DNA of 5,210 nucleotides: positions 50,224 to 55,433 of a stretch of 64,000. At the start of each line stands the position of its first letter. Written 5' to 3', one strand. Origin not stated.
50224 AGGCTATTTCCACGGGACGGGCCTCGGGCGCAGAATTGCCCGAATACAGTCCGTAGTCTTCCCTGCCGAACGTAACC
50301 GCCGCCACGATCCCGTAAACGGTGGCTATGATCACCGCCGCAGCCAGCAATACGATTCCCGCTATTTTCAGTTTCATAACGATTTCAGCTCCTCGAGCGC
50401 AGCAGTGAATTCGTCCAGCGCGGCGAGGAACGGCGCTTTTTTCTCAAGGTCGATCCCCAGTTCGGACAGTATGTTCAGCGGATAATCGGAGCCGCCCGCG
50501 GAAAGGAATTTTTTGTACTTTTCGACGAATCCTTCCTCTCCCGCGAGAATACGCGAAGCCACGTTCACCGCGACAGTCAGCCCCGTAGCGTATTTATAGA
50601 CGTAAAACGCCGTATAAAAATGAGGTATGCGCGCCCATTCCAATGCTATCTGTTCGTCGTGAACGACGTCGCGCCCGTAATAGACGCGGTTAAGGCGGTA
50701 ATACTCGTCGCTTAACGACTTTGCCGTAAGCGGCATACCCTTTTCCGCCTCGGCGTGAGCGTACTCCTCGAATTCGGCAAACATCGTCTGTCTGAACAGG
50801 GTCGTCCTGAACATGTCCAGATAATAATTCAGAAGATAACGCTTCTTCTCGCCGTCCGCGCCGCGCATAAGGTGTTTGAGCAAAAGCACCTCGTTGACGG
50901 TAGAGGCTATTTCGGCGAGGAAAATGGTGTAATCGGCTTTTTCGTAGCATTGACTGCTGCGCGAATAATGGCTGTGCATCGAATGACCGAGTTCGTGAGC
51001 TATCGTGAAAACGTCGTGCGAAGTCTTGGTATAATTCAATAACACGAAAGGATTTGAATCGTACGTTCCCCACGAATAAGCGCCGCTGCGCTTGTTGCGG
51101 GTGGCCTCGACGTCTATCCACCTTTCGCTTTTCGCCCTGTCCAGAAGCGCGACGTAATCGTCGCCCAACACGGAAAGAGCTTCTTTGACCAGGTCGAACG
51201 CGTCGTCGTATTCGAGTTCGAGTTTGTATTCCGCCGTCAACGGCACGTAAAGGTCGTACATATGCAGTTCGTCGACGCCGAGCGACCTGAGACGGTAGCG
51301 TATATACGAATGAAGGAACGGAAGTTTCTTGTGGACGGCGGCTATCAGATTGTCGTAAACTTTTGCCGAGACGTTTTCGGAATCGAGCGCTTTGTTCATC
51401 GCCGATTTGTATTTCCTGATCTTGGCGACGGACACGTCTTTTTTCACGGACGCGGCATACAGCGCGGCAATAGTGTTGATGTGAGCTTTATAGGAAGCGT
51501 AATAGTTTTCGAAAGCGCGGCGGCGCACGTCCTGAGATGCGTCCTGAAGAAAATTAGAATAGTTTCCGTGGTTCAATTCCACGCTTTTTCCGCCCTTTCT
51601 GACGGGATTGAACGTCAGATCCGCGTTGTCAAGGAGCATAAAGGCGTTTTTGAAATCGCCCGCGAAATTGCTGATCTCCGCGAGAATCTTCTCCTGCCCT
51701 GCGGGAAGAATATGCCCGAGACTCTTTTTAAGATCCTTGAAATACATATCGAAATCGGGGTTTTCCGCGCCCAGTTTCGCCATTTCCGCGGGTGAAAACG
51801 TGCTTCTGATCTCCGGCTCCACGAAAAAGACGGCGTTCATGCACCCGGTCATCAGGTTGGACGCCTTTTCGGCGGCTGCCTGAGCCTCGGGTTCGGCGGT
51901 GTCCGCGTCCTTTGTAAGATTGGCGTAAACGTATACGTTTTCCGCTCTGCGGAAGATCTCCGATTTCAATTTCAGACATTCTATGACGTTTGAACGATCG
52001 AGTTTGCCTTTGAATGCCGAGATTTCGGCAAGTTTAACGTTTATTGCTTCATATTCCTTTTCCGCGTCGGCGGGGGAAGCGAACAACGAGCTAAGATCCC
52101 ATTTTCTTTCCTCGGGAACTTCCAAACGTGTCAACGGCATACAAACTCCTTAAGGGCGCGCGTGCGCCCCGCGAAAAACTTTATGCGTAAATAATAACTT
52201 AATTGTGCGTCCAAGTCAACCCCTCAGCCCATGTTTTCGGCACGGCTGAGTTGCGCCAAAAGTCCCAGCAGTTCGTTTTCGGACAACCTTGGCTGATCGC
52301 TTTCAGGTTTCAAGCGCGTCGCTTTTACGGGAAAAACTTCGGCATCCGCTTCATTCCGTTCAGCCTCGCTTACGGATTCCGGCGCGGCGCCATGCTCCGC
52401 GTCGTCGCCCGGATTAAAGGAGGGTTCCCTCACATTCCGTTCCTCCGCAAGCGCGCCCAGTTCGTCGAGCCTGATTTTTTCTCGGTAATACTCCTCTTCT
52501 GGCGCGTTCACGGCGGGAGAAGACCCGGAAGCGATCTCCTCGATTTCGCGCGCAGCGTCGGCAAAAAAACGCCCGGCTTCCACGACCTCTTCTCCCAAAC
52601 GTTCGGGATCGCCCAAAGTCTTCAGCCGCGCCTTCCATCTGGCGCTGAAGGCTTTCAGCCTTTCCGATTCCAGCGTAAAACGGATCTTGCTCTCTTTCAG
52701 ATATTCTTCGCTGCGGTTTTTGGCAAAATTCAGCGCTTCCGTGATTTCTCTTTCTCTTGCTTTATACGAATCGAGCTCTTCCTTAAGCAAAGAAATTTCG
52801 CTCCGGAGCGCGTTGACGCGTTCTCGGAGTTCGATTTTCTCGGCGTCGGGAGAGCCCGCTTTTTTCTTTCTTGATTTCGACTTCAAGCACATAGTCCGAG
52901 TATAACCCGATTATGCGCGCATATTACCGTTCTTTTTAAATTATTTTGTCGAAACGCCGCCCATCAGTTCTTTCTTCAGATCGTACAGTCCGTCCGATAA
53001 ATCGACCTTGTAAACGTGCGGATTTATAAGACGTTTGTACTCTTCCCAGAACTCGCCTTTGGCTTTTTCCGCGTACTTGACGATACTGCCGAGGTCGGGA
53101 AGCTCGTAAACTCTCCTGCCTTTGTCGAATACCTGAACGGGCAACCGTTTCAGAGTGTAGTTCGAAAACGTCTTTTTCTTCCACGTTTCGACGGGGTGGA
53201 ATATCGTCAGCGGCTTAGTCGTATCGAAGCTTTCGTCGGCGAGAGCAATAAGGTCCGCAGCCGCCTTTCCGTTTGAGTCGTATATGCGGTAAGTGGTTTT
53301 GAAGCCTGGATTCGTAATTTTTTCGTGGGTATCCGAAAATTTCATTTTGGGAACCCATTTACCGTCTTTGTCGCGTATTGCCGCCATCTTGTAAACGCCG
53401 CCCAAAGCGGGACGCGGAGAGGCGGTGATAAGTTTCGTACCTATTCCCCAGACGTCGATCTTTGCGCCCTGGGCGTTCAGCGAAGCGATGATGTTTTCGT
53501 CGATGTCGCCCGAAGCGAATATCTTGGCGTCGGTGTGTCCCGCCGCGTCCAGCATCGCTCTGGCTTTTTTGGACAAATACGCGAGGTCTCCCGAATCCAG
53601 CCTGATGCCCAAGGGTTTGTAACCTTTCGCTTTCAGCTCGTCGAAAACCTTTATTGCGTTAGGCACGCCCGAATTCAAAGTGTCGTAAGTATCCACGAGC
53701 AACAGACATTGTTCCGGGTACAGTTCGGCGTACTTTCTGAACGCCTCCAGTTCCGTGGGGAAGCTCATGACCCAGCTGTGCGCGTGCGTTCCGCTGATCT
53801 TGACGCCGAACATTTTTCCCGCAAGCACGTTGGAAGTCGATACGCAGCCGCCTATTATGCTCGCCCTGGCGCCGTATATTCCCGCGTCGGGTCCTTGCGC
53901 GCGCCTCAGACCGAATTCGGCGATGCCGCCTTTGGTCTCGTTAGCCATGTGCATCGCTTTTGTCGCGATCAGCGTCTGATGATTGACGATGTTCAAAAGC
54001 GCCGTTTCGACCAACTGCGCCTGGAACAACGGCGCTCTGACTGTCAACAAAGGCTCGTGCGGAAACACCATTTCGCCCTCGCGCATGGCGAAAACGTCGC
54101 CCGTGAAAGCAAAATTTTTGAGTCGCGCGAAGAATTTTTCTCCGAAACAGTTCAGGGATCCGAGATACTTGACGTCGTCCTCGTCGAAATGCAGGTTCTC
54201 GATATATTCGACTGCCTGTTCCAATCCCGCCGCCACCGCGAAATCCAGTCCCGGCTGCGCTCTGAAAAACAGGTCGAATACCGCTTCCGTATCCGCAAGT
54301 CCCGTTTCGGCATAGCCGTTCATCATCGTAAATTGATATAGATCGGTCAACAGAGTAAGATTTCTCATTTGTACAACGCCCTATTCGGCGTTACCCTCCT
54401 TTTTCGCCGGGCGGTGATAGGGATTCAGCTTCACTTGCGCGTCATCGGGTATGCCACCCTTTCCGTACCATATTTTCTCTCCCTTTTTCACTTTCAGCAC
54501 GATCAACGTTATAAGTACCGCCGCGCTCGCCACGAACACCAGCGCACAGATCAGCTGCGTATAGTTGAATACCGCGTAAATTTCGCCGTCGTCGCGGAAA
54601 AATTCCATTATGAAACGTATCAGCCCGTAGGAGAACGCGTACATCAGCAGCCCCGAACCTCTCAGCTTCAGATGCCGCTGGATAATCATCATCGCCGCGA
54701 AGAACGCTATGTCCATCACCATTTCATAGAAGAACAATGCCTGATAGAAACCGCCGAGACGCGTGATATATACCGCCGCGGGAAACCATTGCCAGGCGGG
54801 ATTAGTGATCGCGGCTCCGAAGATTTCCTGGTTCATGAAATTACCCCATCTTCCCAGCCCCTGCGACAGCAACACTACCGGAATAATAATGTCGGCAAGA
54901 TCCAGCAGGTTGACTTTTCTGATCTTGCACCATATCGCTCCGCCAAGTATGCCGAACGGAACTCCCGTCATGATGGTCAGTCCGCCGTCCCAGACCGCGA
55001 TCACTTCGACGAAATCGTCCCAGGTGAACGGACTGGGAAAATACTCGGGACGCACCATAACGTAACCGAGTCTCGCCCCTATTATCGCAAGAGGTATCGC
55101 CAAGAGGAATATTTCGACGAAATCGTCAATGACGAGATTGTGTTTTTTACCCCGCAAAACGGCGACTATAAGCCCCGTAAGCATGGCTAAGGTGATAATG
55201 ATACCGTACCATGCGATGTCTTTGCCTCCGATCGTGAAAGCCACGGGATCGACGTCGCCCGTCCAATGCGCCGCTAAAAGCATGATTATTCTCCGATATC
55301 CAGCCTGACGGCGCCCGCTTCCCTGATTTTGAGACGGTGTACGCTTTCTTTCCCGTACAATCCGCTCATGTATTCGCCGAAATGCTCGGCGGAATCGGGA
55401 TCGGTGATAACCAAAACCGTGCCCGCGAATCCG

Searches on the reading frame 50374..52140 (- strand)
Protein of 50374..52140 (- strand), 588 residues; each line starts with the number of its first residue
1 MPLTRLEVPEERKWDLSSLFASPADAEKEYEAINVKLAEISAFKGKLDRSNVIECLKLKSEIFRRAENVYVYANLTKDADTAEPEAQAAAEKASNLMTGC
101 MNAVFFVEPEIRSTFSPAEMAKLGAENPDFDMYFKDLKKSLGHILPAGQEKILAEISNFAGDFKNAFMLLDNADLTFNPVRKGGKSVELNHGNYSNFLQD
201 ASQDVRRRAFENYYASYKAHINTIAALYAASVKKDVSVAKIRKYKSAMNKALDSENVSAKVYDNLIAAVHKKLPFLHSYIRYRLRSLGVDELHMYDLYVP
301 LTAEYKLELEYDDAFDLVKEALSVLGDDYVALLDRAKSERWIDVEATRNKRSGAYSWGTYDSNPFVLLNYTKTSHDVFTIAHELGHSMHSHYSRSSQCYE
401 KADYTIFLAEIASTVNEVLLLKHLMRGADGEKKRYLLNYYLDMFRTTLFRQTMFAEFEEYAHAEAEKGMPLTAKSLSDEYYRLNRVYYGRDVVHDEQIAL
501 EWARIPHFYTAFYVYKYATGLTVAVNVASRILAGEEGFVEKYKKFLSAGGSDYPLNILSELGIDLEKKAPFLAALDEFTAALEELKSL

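Call 43: search_protein_families(library=pfam, proteins=[window:50374-52140:-], max_evalue=0.00001)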
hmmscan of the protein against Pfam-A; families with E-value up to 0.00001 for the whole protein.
window:50374-52140:- (588 aa): 2 families
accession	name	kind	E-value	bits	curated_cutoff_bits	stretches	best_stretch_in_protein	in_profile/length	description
PF01432.26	Peptidase_M3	-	7.9e-70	236.9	27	1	198-576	3-456/457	Peptidase family M3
PF08439.15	Peptidase_M3_N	-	8.9e-07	29.5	25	1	127-177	20-70/70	Oligopeptidase F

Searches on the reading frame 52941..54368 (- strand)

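Call 43: search_protein_families(library=pfam, proteins=[window:52941-54368:-], max_evalue=0.00001)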
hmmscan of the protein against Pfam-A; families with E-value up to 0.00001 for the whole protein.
window:52941-54368:- (475 aa): 4 families
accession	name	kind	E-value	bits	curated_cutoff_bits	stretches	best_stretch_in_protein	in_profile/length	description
PF17767.7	NAPRTase_N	-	7.9e-38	130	32.6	1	6-129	1-125/125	Nicotinate phosphoribosyltransferase (NAPRTase) N-terminal domain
PF17956.6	NAPRTase_C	-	2.6e-36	124.9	23.3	1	357-465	2-111/111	Nicotinate phosphoribosyltransferase C-terminal domain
PF02749.22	QRPTase_N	-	2.4e-06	28.1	27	0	91-130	42-80/82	Quinolinate phosphoribosyl transferase, N-terminal domain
PF04095.22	NAPRTase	-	2.8e-06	27.7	20.8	1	149-332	3-197/239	Nicotinate phosphoribosyltransferase (NAPRTase) family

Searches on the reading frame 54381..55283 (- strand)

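Call 43: search_protein_families(library=pfam, proteins=[window:54381-55283:-], max_evalue=0.00001)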
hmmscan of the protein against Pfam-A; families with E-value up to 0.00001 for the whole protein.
window:54381-55283:- (300 aa): 1 family
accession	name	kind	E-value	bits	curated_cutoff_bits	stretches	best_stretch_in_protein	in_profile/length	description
PF01790.23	LGT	-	6.9e-53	179.9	24.9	1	13-258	1-239/240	Prolipoprotein diacylglyceryl transferase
